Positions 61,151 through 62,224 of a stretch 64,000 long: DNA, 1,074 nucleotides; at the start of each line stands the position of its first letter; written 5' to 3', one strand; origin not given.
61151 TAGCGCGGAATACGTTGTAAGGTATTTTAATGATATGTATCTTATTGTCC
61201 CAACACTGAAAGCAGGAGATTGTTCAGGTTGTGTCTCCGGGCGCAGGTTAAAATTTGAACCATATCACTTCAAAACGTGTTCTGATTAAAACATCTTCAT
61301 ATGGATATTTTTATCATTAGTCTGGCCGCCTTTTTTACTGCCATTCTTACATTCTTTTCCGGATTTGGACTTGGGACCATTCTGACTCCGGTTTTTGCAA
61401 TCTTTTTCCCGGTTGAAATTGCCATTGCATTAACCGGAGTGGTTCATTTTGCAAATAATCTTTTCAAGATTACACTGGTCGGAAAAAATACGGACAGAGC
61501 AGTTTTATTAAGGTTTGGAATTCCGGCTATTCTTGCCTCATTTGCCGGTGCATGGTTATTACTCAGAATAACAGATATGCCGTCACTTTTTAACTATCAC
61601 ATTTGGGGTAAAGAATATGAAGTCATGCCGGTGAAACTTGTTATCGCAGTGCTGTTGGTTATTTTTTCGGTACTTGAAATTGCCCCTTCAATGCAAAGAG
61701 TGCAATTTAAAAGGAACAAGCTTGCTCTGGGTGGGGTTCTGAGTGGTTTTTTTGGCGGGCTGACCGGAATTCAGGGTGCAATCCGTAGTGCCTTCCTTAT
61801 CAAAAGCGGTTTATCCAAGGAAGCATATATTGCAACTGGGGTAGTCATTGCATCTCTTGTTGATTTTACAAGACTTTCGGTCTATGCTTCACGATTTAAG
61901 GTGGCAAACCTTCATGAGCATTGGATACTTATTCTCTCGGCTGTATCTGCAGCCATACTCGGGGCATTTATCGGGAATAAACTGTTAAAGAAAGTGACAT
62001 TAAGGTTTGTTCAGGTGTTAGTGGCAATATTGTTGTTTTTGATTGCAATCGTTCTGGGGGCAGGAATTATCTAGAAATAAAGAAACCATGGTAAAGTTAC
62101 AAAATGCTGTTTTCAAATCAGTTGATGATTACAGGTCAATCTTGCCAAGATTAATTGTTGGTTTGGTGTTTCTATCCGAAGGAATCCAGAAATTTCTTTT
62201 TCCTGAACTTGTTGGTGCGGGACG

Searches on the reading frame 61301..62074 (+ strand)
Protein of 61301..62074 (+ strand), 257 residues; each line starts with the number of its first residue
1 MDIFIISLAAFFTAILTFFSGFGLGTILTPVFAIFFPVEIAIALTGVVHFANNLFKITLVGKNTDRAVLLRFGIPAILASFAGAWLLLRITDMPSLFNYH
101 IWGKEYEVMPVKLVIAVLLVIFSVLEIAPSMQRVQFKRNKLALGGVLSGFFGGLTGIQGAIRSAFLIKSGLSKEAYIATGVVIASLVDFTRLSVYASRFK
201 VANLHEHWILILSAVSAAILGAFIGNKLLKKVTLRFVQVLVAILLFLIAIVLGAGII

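Call 70: search_protein_families(library=pfam, proteins=[window:61301-62074:+], max_evalue=0.00001)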
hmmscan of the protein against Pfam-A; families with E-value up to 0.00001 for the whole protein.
window:61301-62074:+ (257 aa): 1 family
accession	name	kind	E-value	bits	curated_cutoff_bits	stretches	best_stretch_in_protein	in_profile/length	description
PF01925.25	TauE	-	3.7e-25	89.4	32.6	1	8-251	3-236/237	Sulfite exporter TauE/SafE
